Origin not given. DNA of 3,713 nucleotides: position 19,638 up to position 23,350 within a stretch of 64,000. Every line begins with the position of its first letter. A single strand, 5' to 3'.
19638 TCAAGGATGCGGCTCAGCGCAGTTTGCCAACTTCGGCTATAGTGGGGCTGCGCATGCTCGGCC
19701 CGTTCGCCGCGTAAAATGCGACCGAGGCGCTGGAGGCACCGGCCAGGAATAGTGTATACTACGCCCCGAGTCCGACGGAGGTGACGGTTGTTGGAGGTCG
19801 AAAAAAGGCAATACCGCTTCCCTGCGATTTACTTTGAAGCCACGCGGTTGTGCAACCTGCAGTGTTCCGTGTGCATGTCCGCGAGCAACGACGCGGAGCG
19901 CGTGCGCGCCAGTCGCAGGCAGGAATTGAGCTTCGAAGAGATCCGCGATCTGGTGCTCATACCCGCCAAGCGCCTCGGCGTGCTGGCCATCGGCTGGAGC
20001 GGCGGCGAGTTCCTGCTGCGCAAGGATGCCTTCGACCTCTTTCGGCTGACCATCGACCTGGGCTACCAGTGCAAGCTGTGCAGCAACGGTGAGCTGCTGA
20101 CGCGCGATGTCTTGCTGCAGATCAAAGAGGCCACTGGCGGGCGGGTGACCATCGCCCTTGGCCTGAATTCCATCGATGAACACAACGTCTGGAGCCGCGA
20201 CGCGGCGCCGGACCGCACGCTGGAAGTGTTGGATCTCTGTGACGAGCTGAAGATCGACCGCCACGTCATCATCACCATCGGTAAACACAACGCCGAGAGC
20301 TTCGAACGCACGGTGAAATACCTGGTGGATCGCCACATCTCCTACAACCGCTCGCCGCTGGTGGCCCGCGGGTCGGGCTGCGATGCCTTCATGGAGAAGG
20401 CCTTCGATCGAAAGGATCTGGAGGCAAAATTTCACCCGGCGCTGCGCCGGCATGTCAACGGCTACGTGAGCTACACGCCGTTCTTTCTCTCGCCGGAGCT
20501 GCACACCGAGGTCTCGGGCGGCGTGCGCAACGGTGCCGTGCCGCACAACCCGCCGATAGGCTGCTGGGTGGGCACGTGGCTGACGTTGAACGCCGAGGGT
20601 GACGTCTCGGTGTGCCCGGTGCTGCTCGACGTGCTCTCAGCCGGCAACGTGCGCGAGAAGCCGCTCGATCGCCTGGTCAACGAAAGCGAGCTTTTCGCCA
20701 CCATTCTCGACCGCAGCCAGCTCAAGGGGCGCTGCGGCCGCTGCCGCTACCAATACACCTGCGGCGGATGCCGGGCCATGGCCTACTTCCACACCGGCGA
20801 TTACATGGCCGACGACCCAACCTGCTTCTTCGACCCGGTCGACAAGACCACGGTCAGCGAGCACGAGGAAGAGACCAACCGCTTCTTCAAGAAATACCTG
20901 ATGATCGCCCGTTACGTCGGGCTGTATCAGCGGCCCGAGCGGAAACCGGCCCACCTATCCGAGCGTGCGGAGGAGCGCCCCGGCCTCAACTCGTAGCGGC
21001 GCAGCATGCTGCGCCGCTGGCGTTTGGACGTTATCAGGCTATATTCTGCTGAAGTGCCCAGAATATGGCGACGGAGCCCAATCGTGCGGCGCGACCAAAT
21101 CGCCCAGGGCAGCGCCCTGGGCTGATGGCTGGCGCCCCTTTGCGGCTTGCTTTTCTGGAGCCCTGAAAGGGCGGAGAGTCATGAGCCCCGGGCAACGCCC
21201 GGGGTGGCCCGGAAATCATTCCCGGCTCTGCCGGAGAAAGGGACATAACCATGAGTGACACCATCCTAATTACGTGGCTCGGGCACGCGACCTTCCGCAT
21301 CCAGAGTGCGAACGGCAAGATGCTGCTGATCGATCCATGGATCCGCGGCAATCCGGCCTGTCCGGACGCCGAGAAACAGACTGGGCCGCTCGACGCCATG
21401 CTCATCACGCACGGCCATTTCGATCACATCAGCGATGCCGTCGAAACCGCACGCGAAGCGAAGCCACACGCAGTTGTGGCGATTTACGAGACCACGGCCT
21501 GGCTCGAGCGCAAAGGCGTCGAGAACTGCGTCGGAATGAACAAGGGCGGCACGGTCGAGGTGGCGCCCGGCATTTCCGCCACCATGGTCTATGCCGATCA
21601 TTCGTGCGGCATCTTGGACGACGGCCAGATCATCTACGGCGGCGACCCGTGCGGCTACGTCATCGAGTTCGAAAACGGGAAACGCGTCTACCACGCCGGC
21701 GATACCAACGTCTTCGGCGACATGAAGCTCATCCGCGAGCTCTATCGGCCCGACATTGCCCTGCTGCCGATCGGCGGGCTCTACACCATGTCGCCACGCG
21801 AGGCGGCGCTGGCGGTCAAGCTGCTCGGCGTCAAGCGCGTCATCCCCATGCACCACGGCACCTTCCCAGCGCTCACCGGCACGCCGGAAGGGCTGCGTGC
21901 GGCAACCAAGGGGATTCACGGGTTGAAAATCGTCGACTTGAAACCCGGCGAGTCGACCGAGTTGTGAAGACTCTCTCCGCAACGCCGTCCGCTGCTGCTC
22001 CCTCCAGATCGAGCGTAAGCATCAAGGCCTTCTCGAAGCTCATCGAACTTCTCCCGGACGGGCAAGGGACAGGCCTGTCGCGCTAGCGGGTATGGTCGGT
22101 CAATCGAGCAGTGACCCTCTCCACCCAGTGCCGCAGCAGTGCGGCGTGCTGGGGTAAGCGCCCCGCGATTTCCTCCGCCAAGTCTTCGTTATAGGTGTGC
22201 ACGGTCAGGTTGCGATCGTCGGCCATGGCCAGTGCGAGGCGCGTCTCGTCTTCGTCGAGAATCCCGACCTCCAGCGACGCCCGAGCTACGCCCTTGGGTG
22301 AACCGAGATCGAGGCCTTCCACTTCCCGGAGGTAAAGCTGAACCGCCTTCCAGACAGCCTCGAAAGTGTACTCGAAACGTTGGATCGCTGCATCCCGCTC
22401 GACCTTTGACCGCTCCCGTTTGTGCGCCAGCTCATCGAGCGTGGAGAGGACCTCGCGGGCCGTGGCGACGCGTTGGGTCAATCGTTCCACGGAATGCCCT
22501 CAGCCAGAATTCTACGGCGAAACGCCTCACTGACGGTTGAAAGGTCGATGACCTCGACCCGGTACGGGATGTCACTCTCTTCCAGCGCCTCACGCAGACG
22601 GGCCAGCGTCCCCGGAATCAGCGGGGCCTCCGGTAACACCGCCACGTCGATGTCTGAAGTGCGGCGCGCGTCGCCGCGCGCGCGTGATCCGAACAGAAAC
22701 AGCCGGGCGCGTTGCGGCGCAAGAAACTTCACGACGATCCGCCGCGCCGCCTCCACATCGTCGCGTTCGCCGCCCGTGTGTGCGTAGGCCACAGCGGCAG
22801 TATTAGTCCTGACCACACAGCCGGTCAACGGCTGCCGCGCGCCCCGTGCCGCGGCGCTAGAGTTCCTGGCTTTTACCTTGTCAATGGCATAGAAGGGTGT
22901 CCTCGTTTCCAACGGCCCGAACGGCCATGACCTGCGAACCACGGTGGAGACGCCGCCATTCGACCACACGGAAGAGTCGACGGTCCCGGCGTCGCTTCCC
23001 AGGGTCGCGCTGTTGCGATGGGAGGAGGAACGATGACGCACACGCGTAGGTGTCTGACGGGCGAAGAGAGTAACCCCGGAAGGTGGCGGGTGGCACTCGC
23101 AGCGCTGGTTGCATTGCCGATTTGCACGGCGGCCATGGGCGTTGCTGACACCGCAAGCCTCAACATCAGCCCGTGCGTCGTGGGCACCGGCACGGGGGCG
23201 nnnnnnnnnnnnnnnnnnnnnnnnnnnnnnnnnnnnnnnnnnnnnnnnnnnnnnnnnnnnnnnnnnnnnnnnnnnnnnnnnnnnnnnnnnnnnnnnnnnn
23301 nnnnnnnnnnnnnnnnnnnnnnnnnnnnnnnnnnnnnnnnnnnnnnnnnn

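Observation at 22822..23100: Duplicated ~270-bp leader (promoter, 5'UTR, RBS and first ~25 codons) upstream of both dockerin-cargo genes, with a sigma-54-like element and a Tat-like N-terminus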

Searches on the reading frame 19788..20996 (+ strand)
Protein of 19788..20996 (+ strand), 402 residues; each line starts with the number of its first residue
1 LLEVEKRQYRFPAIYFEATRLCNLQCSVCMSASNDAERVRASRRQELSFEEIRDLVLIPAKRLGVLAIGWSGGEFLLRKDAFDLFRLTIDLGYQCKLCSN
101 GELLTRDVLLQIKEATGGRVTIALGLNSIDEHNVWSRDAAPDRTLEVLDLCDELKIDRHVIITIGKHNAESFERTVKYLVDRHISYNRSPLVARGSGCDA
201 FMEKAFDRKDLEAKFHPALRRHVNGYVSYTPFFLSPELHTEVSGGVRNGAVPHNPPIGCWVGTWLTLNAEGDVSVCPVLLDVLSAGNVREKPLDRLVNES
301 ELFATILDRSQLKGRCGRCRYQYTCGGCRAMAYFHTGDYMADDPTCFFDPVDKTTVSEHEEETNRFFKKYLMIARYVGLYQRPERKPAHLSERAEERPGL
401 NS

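Call 17: search_protein_families(library=pfam, proteins=[window:19788-20996:+], max_evalue=0.01)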
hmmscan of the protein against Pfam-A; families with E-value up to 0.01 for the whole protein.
window:19788-20996:+ (402 aa): 2 families
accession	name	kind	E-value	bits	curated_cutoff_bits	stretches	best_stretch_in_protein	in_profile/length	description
PF04055.27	Radical_SAM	-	1.7e-18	67.8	29.5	1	18-179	3-166/166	Radical SAM superfamily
PF13186.11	SPASM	-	1.1e-05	26.1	21.5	1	259-319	1-66/67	Iron-sulfur cluster-binding domain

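Call 75: find_related_loci(query=window:19788-20996:+, collection=genome_contigs, flank=10000)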
Query window:19788-20996:+ (402 aa) in genome_contigs; peptide patterns used: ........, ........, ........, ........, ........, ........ (x = any residue, [..] = any of these).
139 stretches matched a pattern; 44 encode a relative of the query (tblastn E <= 1e-3); 44 distinct loci.
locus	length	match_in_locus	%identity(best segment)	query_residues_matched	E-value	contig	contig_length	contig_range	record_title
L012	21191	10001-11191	86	1-397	0e+0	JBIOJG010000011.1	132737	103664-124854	MAG: Candidatus Binatia bacterium isolate GcC5-6 k141_534609_length_132737_cov_94.0000, whole genome shotgun sequence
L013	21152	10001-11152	84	2-385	0e+0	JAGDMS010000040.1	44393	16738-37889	MAG: Deltaproteobacteria bacterium isolate CTSoil_040 scaffold_683, whole genome shotgun sequence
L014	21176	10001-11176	83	2-393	0e+0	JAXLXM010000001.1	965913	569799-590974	MAG: Candidatus Binatia bacterium isolate STL-DESB1 C1.37.fa-1, whole genome shotgun sequence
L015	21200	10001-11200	81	2-401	0e+0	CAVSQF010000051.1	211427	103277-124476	MAG: uncultured delta proteobacterium isolate MFD01476.bin.1.163 genome assembly, contig: contig_28053, whole genome sho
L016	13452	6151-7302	84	1-384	0e+0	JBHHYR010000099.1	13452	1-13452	MAG: Candidatus Binatia bacterium isolate Maj_2_bin.38 NODE_2508_length_13452_cov_6.204673, whole genome shotgun sequenc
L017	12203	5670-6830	82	9-395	0e+0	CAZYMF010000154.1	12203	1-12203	MAG TPA_asm: uncultured Candidatus Binatia bacterium isolate SRP214966_co3_99 genome assembly, contig: NODE_8354_length_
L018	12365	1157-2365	81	1-402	0e+0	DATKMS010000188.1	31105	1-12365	MAG TPA_asm: Candidatus Margulisiibacteriota bacterium isolate SMAG_U14717 k141_3171302, whole genome shotgun sequence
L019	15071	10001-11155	81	1-385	0e+0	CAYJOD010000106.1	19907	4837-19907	MAG TPA_asm: uncultured Candidatus Binatia bacterium isolate ERP124720_co1_58 genome assembly, contig: NODE_3482_length_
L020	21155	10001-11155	78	9-389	0e+0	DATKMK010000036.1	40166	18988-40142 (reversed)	MAG TPA_asm: Candidatus Binatia bacterium isolate SMAG_U14709 k141_3904823, whole genome shotgun sequence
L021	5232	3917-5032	80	9-380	0e+0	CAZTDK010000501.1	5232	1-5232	MAG TPA_asm: uncultured Candidatus Binatia bacterium isolate binchicken_co54_374 genome assembly, contig: NODE_30074_len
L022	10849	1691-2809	79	9-381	0e+0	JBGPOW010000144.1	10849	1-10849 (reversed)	MAG: Candidatus Binatia bacterium isolate OBJ2_061818_050_29 k141_1101387_length_10849_cov_19.7126, whole genome shotgun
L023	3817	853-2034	73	4-398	0e+0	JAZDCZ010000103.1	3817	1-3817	MAG: Gemmatimonadota bacterium isolate LQ108M_Bin_24 LQ108M_Bin_24_scaffold_103, whole genome shotgun sequence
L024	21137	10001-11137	75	9-388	0e+0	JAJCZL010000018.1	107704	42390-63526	MAG: Deltaproteobacteria bacterium isolate OFTM47 OFTM47_17, whole genome shotgun sequence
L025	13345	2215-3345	75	9-385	0e+0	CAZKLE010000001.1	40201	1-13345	MAG TPA_asm: uncultured Myxococcales bacterium isolate binchicken_co253_39 genome assembly, contig: NODE_361_length_4020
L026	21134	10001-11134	76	6-383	0e+0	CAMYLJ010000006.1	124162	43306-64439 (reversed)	MAG: uncultured delta proteobacterium isolate FCS_M_Myxococcota_02 genome assembly, contig: scaffold_52, whole genome sh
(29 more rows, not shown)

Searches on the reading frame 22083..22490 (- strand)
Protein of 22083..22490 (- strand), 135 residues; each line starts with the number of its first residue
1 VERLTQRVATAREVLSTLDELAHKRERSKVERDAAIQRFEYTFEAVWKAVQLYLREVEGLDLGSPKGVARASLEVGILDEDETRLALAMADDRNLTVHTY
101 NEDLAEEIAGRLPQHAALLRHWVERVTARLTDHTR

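Call 17: search_protein_families(library=pfam, proteins=[window:22083-22490:-], max_evalue=0.01)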
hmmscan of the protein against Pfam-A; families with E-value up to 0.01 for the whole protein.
window:22083-22490:- (135 aa): 2 families
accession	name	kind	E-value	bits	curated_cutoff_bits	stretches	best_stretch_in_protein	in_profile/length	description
PF08780.16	NTase_sub_bind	-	1.3e-24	87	31.8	1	6-125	1-123/126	Nucleotidyltransferase substrate binding protein like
PF01934.22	HepT-like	-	0.0003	20.9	23.5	1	26-102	21-96/120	Ribonuclease HepT-like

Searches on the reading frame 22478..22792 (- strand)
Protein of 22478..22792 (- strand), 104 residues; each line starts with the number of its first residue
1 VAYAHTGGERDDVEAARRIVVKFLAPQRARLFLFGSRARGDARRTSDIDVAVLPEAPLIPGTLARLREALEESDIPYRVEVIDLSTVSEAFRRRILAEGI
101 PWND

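Call 17: search_protein_families(library=pfam, proteins=[window:22478-22792:-], max_evalue=0.01)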
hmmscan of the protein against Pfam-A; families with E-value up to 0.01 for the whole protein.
window:22478-22792:- (104 aa): 2 families
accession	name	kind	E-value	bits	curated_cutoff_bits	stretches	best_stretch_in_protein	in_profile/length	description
PF18765.7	Polbeta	-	5.2e-13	49.4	26.9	1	31-100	16-85/93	Polymerase beta, Nucleotidyltransferase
PF01909.29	NTP_transf_2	-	7.1e-10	39.6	21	1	21-82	8-72/93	Nucleotidyltransferase domain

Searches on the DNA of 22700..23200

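Call 11: search_rna_families(source=window, start=22700, end=23200, threshold=evalue, max_evalue=10)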
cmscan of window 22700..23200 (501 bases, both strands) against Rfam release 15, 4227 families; matches with E-value up to 10: 2.
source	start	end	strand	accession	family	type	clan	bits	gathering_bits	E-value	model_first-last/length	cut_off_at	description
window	22894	23044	+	RF02989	gntR-DTE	Gene; sRNA;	-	19.4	63.6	0.32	1-119/119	no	gntR-DTE RNA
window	23112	23200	+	RF02950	D12-methyl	Gene; sRNA;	-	14.1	57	5.1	1-64/64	no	D12-methyl RNA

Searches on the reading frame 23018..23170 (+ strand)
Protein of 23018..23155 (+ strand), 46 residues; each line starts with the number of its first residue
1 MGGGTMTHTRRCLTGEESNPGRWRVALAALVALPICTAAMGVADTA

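Call 24: find_homologous_proteins(query=window:23018-23155:+, max_evalue=10)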
Query seq(46 aa) (46 aa): 1 proteins with E <= 10 among 1 candidates.
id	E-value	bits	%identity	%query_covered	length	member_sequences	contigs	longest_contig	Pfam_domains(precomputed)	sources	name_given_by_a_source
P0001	2.0e-13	66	94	70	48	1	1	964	-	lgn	-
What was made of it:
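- Tried and rejected: A word-indexed protein search with the N-terminus found one hit (call 24).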

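Call 26: find_encoding_contigs(protein=P0001, flank=10000)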
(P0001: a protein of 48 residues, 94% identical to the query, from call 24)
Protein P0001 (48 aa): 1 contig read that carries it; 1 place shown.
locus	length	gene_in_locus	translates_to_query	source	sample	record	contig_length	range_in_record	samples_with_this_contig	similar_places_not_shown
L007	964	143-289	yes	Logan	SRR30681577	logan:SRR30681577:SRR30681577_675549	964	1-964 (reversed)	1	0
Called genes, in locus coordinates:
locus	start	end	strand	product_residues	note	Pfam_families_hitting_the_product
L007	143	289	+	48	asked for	-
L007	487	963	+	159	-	?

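Call 59: search_protein_representatives(alignment_id=A4)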
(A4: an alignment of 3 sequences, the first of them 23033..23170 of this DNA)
Query: 3 sequences, 48 profile positions. Proteins with E-value up to 0.001 (for the whole library): 4; up to 1e-10: 2; up to 1e-30: 0. The best 4 are listed.
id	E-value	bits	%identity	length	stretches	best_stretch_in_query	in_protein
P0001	7.6e-30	118.6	-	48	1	1-48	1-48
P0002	1.4e-23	98.5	-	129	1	1-48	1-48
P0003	5.3e-05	39.1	-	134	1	16-48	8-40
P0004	3.2e-04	36.6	-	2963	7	10-46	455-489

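Call 61: find_encoding_contigs(protein=P0002, flank=10000)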
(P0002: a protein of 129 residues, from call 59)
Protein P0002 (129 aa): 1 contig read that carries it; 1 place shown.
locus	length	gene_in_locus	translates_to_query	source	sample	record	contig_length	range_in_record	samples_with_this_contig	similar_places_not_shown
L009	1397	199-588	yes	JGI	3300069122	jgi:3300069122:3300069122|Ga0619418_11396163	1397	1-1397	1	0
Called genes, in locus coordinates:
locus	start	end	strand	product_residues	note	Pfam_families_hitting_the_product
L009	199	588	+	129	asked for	-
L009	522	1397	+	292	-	?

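Call 62: find_encoding_contigs(protein=P0003, flank=10000)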
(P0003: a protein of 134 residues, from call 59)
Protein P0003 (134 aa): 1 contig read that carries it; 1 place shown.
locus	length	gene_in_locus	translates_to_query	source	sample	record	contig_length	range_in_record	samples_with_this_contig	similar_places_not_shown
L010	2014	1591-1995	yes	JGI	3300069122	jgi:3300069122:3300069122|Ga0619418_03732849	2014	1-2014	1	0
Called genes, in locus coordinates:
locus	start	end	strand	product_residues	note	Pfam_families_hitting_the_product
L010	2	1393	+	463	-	?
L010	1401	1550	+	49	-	-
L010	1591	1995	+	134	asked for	-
